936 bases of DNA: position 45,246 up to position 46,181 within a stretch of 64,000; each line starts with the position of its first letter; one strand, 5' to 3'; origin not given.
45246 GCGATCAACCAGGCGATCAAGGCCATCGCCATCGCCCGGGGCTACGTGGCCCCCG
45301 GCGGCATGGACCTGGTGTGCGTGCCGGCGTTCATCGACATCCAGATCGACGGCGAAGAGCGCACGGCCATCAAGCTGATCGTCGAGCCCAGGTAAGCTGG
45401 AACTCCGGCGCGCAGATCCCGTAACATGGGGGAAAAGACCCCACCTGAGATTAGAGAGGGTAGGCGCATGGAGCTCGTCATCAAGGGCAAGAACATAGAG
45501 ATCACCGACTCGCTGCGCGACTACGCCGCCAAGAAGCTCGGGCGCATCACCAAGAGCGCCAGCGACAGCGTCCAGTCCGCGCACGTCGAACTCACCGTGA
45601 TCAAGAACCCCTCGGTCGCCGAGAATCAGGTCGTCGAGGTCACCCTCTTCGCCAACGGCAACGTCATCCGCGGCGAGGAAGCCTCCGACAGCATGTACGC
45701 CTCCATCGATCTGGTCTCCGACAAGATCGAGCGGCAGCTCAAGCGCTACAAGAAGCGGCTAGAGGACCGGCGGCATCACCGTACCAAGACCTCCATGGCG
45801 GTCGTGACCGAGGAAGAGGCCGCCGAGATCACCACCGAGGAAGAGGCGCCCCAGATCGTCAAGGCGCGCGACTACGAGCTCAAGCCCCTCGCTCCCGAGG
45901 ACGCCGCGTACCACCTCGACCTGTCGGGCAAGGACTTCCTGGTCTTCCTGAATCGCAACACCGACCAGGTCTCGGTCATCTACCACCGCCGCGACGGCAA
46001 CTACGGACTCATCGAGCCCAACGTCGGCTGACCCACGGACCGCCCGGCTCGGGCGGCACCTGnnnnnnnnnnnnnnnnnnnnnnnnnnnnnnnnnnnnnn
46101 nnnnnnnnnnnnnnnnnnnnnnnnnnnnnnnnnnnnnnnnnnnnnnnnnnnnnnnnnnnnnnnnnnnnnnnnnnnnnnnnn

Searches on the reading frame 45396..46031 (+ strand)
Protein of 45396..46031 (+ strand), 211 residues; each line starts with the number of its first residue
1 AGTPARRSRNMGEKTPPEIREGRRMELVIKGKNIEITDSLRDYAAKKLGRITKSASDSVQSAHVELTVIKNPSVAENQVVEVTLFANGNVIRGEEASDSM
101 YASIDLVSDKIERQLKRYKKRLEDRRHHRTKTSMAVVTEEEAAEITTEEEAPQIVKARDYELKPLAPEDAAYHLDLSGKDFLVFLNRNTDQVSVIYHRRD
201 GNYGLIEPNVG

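Call 51: search_protein_families(library=pfam, proteins=[window:45396-46031:+], max_evalue=0.001)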
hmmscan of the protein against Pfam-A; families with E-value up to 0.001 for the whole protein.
window:45396-46031:+ (211 aa): 2 families
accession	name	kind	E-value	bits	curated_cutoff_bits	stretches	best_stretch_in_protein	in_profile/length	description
PF02482.25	Ribosomal_S30AE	-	4.6e-26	91.8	23.7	1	28-122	2-87/88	Sigma 54 modulation protein / S30EA ribosomal protein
PF16321.10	Ribosom_S30AE_C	-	2.6e-21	75.5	25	1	149-205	1-57/57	Sigma 54 modulation/S30EA ribosomal protein C terminus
